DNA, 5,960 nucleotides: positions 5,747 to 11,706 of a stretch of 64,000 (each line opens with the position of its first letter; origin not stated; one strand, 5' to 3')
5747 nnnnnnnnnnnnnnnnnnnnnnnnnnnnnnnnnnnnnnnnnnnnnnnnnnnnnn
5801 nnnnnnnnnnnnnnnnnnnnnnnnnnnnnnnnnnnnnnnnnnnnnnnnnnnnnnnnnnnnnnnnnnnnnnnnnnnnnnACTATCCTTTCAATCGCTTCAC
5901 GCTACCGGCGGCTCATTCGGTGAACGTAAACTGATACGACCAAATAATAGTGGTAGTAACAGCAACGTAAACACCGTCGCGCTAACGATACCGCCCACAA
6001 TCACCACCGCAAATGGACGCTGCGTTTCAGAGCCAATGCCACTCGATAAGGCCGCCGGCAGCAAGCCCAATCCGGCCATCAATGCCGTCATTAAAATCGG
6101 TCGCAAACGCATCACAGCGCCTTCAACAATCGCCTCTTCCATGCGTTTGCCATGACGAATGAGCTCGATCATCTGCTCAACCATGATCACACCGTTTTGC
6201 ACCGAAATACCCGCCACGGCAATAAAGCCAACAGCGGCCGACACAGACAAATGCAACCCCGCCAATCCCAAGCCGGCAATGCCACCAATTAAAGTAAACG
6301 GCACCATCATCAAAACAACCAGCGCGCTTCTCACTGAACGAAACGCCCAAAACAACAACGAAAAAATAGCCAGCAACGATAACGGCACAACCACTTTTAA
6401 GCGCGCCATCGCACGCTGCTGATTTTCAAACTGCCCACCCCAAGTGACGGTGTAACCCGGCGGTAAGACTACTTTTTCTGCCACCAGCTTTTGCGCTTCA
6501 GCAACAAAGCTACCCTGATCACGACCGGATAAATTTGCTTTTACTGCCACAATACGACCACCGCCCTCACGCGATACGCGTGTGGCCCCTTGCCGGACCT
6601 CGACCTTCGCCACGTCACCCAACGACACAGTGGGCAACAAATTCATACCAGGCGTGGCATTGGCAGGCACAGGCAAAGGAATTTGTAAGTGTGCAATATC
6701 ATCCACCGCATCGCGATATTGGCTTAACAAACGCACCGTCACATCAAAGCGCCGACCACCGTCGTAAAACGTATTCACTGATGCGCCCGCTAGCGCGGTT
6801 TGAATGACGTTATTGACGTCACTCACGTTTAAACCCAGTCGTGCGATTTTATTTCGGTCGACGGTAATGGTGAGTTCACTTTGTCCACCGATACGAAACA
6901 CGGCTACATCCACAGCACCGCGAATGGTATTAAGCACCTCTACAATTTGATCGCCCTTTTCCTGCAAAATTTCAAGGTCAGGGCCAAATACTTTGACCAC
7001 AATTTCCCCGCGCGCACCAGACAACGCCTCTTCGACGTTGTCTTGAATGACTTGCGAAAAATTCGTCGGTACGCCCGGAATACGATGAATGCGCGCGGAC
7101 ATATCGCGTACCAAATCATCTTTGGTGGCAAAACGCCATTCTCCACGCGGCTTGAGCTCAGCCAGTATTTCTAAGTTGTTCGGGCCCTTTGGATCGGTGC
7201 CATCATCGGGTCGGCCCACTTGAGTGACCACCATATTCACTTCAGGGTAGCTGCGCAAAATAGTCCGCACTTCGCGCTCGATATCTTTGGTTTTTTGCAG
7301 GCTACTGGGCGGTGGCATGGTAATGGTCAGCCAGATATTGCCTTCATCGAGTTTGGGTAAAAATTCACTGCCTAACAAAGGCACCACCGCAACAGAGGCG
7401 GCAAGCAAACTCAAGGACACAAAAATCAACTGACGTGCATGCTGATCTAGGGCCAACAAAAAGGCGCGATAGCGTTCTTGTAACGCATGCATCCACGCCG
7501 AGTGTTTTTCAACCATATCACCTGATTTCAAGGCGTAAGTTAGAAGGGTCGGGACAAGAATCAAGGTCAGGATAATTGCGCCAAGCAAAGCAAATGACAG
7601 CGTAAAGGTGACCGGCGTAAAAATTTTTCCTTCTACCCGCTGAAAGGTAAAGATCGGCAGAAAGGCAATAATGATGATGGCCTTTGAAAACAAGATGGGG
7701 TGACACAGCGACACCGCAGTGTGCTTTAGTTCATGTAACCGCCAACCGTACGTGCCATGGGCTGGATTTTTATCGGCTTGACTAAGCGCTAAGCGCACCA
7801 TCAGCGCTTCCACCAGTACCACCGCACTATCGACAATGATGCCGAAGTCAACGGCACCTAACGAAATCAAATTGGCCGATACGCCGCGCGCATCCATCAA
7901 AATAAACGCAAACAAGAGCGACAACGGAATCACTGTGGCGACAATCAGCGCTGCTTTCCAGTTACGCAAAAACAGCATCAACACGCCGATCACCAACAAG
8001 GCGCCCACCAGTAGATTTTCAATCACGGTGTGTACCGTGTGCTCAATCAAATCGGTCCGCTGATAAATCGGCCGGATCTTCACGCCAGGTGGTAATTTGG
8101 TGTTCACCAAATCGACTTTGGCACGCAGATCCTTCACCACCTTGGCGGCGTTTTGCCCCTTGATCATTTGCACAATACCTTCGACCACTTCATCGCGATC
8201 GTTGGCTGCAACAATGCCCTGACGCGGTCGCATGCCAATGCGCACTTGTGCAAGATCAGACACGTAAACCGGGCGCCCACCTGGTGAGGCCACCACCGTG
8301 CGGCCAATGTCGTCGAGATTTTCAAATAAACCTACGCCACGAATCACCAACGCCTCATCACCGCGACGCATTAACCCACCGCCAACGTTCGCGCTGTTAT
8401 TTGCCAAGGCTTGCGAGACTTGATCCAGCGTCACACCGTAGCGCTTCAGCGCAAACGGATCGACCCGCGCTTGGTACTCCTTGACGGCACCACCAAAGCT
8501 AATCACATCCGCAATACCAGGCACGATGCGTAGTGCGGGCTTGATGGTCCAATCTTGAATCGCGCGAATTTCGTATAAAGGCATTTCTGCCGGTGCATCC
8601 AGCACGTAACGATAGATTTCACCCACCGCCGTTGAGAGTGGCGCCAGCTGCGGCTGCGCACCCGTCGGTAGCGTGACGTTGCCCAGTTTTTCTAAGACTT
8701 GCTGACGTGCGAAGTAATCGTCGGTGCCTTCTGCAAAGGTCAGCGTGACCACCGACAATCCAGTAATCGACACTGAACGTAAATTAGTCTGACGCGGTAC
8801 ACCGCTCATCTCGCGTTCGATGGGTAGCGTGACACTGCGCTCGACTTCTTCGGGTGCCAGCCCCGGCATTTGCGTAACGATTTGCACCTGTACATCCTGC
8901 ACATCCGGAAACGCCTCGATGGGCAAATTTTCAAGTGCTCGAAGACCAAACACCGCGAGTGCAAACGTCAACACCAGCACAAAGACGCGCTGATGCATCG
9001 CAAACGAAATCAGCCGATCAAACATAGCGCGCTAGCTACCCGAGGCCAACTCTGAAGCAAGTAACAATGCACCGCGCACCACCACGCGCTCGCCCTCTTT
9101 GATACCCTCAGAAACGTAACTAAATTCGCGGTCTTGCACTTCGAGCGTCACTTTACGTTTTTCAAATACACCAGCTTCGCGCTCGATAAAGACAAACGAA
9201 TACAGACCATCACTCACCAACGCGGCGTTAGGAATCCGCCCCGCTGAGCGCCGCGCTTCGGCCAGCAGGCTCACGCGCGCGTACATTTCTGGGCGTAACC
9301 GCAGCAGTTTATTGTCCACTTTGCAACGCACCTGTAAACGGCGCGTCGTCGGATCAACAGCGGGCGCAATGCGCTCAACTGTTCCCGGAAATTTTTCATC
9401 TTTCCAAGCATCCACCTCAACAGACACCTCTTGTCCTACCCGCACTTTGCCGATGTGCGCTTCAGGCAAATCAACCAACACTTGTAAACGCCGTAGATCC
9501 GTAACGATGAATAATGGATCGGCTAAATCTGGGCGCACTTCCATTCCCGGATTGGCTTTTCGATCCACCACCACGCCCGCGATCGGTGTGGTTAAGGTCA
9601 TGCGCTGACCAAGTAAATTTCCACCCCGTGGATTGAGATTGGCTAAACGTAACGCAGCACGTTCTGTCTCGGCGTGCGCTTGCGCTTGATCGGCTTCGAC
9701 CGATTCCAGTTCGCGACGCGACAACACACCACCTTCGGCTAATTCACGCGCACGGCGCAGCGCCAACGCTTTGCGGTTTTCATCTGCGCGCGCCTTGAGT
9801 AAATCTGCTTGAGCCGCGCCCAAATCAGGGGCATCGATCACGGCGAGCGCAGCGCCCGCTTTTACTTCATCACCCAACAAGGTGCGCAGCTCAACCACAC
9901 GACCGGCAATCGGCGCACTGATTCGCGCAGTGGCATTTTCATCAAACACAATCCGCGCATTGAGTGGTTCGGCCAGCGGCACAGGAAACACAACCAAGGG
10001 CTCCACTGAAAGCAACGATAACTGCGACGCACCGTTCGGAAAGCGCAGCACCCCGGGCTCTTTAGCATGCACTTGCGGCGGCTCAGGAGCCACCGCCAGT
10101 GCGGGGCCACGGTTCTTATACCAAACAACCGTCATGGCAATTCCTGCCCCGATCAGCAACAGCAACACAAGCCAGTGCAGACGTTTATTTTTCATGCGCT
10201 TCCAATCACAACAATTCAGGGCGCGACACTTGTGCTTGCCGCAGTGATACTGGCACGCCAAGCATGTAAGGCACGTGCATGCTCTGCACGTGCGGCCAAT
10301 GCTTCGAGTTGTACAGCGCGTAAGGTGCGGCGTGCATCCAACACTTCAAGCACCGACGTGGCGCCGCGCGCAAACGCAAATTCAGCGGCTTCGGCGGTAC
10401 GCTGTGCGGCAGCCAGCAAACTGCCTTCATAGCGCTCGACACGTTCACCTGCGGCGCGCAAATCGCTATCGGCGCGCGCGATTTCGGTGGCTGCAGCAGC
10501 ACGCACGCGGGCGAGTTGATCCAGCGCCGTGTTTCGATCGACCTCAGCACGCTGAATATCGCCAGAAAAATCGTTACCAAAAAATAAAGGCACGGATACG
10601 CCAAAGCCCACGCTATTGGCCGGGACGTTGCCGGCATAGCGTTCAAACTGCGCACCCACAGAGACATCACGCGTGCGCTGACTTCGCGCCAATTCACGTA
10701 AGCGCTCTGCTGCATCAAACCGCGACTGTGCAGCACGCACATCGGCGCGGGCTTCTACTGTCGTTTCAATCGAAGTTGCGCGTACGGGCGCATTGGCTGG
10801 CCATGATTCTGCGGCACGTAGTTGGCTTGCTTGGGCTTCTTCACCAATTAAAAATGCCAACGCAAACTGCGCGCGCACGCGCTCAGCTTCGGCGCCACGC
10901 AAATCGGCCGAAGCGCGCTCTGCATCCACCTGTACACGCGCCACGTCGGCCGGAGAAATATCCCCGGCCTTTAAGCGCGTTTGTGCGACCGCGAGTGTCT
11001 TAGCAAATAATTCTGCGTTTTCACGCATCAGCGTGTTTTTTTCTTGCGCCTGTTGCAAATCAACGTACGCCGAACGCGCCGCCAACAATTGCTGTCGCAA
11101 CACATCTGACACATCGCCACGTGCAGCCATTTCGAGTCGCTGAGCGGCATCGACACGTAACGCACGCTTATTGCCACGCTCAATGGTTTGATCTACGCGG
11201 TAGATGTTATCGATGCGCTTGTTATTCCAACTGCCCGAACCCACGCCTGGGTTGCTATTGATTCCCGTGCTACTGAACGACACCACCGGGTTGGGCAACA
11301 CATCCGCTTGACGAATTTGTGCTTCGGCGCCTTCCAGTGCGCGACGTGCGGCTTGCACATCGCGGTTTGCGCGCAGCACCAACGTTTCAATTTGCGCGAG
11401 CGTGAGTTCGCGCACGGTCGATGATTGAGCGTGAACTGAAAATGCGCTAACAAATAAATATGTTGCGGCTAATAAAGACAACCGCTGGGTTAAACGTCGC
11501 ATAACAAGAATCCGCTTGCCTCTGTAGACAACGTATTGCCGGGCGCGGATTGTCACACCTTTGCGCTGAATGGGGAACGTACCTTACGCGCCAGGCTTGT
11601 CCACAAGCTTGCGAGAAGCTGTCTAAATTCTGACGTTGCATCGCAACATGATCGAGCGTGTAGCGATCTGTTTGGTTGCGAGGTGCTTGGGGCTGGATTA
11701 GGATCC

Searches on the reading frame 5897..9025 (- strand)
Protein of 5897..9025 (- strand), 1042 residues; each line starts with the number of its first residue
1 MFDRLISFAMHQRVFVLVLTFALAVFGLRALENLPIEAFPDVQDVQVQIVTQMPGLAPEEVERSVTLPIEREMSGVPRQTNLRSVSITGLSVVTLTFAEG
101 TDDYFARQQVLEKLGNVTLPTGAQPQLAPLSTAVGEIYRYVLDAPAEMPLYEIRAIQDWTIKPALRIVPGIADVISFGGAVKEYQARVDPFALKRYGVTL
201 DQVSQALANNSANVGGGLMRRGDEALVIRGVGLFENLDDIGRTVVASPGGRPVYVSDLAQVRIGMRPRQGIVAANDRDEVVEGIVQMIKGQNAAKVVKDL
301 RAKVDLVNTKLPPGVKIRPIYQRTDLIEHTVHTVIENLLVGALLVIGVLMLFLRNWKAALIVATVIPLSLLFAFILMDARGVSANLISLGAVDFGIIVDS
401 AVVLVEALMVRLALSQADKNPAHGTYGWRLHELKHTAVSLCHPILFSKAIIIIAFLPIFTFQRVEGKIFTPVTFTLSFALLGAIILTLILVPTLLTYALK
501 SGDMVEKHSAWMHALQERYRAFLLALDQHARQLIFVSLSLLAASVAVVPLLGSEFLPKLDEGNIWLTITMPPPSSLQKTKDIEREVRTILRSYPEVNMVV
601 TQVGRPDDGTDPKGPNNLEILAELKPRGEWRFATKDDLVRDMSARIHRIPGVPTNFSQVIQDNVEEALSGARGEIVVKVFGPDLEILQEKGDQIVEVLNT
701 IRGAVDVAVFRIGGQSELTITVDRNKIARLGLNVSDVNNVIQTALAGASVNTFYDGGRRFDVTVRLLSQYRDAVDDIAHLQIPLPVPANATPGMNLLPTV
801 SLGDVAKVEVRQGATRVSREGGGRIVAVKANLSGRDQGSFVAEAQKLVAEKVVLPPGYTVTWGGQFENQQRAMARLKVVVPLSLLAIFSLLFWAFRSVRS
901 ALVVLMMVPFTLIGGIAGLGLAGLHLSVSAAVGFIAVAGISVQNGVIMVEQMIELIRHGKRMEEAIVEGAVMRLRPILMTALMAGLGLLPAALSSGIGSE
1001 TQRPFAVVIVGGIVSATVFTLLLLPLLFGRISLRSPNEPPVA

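Call 5: search_protein_families(library=pfam, proteins=[window:5897-9025:-])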
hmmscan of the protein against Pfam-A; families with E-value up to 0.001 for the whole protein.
window:5897-9025:- (1042 aa): 1 family
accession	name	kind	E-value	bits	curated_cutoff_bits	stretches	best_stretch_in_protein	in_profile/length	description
PF00873.25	ACR_tran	-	8.1e-267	888.3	28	1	6-1028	2-1017/1021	AcrB/AcrD/AcrF family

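Call 6: search_protein_families(library=ncbifam, proteins=[window:5897-9025:-])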
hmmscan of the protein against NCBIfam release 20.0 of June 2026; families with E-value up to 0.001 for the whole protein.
window:5897-9025:- (1042 aa): 13 families
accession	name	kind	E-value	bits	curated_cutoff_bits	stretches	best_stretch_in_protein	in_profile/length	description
TIGR00914.1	2A0601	subfamily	0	1019.2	701.45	1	1-1034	1-1038/1051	CusA/CzcA family heavy metal efflux RND transporter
NF033617.1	RND_permease_2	subfamily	1.2e-145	487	1250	1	12-1028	7-1004/1009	multidrug efflux RND transporter permease subunit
NF000282.2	RND_permease_1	subfamily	9.6e-124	414.4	1250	1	8-1029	3-1025/1029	multidrug efflux RND transporter permease subunit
TIGR00915.1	2A0602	subfamily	1.7e-114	383.8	940.35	1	7-1029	3-1026/1050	efflux RND transporter permease subunit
NF007842.1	PRK10555.1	equivalog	1.2e-84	284.9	1854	1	7-1037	3-1032/1036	multidrug efflux RND transporter permease AcrD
NF007131.0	PRK09577.1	equivalog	5.3e-84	282.7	1768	1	8-1029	4-1020/1045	multidrug efflux RND transporter permease subunit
NF007798.0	PRK10503.1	equivalog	2.7e-78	263.7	1584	1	16-1032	23-1026/1040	MdtB/MuxB family multidrug efflux RND transporter permease subunit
NF007905.0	PRK10614.1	equivalog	4.1e-78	263.1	1774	1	8-1028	6-1005/1025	multidrug efflux RND transporter permease subunit MdtC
NF007133.0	PRK09579.1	equivalog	3.4e-71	240.1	1763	1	11-1032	9-1003/1017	multidrug efflux RND transporter permease subunit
NF011706.2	PRK15127.1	equivalog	1.2e-65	222.1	2150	2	8-586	4-594/1049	multidrug efflux RND transporter permease subunit AcrB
NF000037.1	RND_perm_OqxB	exception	3.7e-62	210.4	2200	1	8-1028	6-1031/1050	multidrug efflux RND transporter permease subunit OqxB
TIGR00921.1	2A067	subfamily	7.1e-07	27.6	351.9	1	872-1028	190-343/733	hydrophobe/amphiphile efflux-3 (HAE3) family transporter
TIGR00916.1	2A0604s01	subfamily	2.1e-06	27.5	148.6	1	869-1018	85-228/231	SecD/SecF family protein translocase subunit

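Call 12: find_related_loci(query=window:5897-9025:-, collection=genome_contigs, flank=10000)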
Query window:5897-9025:- (1042 aa) in genome_contigs; peptide patterns used: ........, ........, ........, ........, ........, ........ (x = any residue, [..] = any of these).
600 stretches matched a pattern (row limit reached: there are more); 574 encode a relative of the query (tblastn E <= 1e-3); the best 80 are kept; 80 distinct loci.
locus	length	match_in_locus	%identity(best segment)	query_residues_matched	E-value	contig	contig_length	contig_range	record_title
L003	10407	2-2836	99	98-1042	0e+0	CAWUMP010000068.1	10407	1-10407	MAG: uncultured bacterium isolate SRR1522971_binner13_84_1705335393 genome assembly, contig: ERZ11848521.4036, whole gen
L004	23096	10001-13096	81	1-1032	0e+0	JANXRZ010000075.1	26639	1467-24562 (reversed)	MAG: Proteobacteria bacterium isolate 336R_metabat_400 336R_k141_609907, whole genome shotgun sequence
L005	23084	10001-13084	78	1-1028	0e+0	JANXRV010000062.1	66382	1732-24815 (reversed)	MAG: Proteobacteria bacterium isolate 336R_metabat_352_sub 336R_k141_1016947, whole genome shotgun sequence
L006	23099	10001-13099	75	1-1037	0e+0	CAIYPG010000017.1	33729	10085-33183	MAG: uncultured beta proteobacterium isolate Umea2_bin-3162 genome assembly, contig: bin-3162:017/167, whole genome shot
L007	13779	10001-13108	76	1-1028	0e+0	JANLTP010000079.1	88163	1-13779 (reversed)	MAG: Burkholderiales bacterium isolate OTE_25_metabat_157_sub OTE_25_k141_354446, whole genome shotgun sequence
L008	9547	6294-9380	77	1-1028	0e+0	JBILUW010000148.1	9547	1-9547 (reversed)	MAG: Burkholderiaceae bacterium isolate ME2018-08-14_3300043803_group8_bin117 Rohwer_bin2086_scaffold_10166_c2, whole ge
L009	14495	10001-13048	78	1-1017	0e+0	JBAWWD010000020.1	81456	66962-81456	MAG: Burkholderiales bacterium isolate ELA028 MAG028_20, whole genome shotgun sequence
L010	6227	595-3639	75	1-1015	0e+0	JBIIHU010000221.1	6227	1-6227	MAG: Burkholderiaceae bacterium isolate ME2001-08-13pf_3300042453_group1_bin162 Rohwer_bin2084_scaffold_19370_c1, whole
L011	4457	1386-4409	72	1-1016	0e+0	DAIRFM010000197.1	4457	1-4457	MAG TPA_asm: Burkholderiales bacterium isolate CTOTU25324 NODE_4637_length_4457_cov_9.521581, whole genome shotgun seque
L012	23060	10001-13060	70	1-1028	0e+0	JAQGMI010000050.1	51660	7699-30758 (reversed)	MAG: Betaproteobacteria bacterium isolate RYN_557 scaffold_1230156, whole genome shotgun sequence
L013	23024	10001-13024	72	1-1016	0e+0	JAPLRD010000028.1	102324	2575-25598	MAG: Proteobacteria bacterium isolate LacPavin_0818_WC45_MAG_62_8 LacPavin_0818_WC45_scaffold_216539, whole genome shotg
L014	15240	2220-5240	70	1-1016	0e+0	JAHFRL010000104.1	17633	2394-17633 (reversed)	MAG: Betaproteobacteria bacterium isolate nzgw573 NODE_564_length_17634_cov_17.016788, whole genome shotgun sequence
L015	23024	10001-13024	71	1-1016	0e+0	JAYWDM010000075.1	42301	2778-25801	MAG: Betaproteobacteria bacterium isolate GL95_UP_metabat_55_sub GL95_UP_metabat_55_sub_74, whole genome shotgun sequenc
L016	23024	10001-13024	71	1-1016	0e+0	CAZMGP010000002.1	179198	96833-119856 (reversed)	MAG TPA_asm: uncultured Enterobacteriaceae bacterium isolate SRP093762_co1_12 genome assembly, contig: NODE_33_length_17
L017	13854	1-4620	70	1-1039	0e+0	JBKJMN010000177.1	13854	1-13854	MAG: Burkholderiales bacterium isolate ant_bin.330 k117_5059067, whole genome shotgun sequence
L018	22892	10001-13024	71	1-1017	0e+0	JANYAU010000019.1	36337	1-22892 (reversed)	MAG: Betaproteobacteria bacterium isolate GL140_5_metabat_36 GL140_5_k141_848225, whole genome shotgun sequence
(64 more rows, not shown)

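Call 33: search_protein_families(library=pfam, proteins=[L004:14033-15970:+, L018:3040-3891:+, L005:13333-14466:+])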
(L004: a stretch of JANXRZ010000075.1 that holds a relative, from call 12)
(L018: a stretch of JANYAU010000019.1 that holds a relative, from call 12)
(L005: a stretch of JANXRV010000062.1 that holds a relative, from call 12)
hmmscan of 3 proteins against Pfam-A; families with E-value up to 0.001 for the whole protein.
L004:14033-15970:+ (645 aa): 2 families
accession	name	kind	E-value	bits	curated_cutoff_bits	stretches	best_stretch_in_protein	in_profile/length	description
PF00884.28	Sulfatase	-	3e-43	148.7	25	1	283-551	2-300/301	Sulfatase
PF01663.27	Phosphodiest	-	4.3e-05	23.7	23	0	461-518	179-237/342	Type I phosphodiesterase / nucleotide pyrophosphatase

L018:3040-3891:+ (283 aa): 4 families
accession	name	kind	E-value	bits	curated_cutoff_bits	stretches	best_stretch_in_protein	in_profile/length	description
PF12146.15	Hydrolase_4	-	3.8e-23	82.5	27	1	14-248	6-238/239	Serine aminopeptidase, S33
PF12697.13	Abhydrolase_6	-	1.5e-10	42.5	26.3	1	15-255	1-216/217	Alpha/beta hydrolase family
PF00561.26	Abhydrolase_1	-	5.1e-10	39.9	25.8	1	14-196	2-182/245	alpha/beta hydrolase fold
PF01738.24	DLH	-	0.0001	22.4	21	0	53-108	66-123/217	Dienelactone hydrolase family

L005:13333-14466:+ (377 aa): 4 families
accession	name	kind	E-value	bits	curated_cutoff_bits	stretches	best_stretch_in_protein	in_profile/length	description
PF07993.18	NAD_binding_4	-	9.7e-31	107.3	20.1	1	14-246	1-257/258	Male sterility protein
PF01370.27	Epimerase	-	4.1e-11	43.2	20.9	1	13-223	2-195/240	NAD dependent epimerase/dehydratase family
PF01073.25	3Beta_HSD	-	2.3e-06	27.3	22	1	13-182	1-156/280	3-beta hydroxysteroid dehydrogenase/isomerase family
PF16363.11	GDP_Man_Dehyd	-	0.00048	20.1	27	1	13-181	1-162/332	GDP-mannose 4,6 dehydratase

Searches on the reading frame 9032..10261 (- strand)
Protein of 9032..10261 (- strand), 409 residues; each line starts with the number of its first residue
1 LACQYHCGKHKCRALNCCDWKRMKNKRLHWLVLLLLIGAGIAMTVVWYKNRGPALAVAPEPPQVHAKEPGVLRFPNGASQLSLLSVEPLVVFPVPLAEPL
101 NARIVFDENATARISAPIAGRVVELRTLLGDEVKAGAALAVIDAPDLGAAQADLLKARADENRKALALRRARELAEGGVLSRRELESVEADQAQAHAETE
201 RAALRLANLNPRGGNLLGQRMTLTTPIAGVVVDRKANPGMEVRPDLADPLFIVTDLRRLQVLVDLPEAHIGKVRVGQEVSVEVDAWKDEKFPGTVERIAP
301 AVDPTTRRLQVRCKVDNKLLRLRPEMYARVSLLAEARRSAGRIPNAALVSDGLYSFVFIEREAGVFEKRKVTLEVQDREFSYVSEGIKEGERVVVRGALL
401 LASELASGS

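Call 5: search_protein_families(library=pfam, proteins=[window:9032-10261:-])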
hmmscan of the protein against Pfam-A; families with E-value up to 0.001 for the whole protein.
window:9032-10261:- (409 aa): 2 families
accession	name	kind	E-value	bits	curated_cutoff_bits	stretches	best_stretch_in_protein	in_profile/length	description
PF16576.10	HlyD_D23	-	1.8e-42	145.5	30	1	101-328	9-214/214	Barrel-sandwich domain of CusB or HlyD membrane-fusion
PF13437.12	HlyD_3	-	1.6e-21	77.5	22.2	1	222-324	1-105/106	HlyD family secretion protein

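Call 6: search_protein_families(library=ncbifam, proteins=[window:9032-10261:-])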
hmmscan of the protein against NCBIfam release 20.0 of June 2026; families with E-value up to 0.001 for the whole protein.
window:9032-10261:- (409 aa): 20 families
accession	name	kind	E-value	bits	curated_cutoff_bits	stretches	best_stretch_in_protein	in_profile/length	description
TIGR01730.1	RND_mfp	subfamily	5.3e-50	170.2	94.9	1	108-401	23-313/322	efflux RND transporter periplasmic adaptor subunit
TIGR00999.1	8a0102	subfamily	1.2e-40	139.4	319.3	1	130-401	1-270/271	CzcB/NccB family metal efflux transporter periplasmic adaptor subunit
NF007303.0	PRK09783.1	subfamily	1.7e-21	76.1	390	1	96-404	113-395/414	copper/silver efflux system membrane fusion protein CusB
NF008589.1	PRK11556.1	equivalog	2.9e-20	72.5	391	1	111-397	84-375/392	MdtA/MuxA family multidrug efflux RND transporter periplasmic adaptor subunit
NF045680.1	DiMtlExpIhpB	equivalog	3.9e-19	68.8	450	1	223-409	140-322/326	divalent metal ion exporter adaptor subunit IhpB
TIGR00998.1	8a0101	subfamily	5.9e-17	61.6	390.8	2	219-301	203-284/334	EmrA/EmrK family multidrug efflux transporter periplasmic adaptor subunit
NF007132.1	PRK09578.1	equivalog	5e-15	55.1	512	1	94-403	50-369/396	MexX/AxyX family multidrug efflux RND transporter periplasmic adaptor subunit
NF008606.0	PRK11578.1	equivalog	4.6e-14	52.3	342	1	116-396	66-363/371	macrolide transporter subunit MacA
NF000272.2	OqxA_adapt_sub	exception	8.3e-12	44.8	835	1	76-397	34-366/391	multidrug efflux RND transporter periplasmic adaptor subunit OqxA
NF033138.2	RND-peri-MexC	equivalog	6e-11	42.1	625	1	97-400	51-362/375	MexC family multidrug efflux RND transporter periplasmic adaptor subunit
TIGR02971.1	heterocyst_DevB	subfamily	3.3e-09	36.6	129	1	185-303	169-283/327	ABC exporter membrane fusion protein, DevB family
NF045904.1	RND-peri-MexE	equivalog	3.3e-08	32.8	714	1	113-397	65-356/390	multidrug efflux RND transporter periplasmic adaptor subunit MexE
NF011604.1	PRK15030.1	equivalog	1.3e-07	31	765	1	112-397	66-363/397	multidrug efflux RND transporter periplasmic adaptor subunit AcrA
NF002939.0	PRK03598.1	equivalog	2.1e-07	30.4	393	0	221-305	205-287/332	secretion protein HlyD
NF038010.1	ABC_adapt_DarC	equivalog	2.2e-07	29.9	450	0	220-395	230-402/417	darobactin export ABC transporter periplasmic adaptor subunit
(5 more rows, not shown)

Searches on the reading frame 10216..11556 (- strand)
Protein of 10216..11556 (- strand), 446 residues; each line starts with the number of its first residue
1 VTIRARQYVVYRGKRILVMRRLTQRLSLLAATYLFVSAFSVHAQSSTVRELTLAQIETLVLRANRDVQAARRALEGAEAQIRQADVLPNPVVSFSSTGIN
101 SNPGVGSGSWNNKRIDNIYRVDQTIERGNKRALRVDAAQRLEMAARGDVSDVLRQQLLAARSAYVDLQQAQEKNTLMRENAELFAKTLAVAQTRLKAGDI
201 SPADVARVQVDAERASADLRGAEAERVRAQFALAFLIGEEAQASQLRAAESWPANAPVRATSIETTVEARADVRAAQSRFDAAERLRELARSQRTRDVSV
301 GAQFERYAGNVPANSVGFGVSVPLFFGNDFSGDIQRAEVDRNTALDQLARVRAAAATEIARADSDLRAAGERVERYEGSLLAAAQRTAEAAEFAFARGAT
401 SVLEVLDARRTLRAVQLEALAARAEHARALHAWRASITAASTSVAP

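Call 5: search_protein_families(library=pfam, proteins=[window:10216-11556:-])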
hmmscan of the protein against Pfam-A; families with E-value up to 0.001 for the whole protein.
window:10216-11556:- (446 aa): 1 family
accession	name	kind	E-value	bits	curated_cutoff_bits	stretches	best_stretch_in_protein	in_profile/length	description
PF02321.23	OEP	-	3.9e-40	138.1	22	2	262-435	4-184/187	Outer membrane efflux protein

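Call 6: search_protein_families(library=ncbifam, proteins=[window:10216-11556:-])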
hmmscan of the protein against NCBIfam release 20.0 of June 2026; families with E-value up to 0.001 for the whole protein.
window:10216-11556:- (446 aa): 3 families
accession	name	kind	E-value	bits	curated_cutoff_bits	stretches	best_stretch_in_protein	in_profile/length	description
TIGR01844.1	type_I_sec_TolC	subfamily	1.3e-20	73.8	225.15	1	51-425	3-385/414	TolC family outer membrane protein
TIGR01845.1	outer_NodT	subfamily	1.1e-16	60.7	210.05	1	53-429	59-449/460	efflux transporter outer membrane subunit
NF045679.1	DiMtlExpIhpA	equivalog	1.3e-14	53.8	650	1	26-422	8-397/424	divalent metal ion exporter subunit IhpA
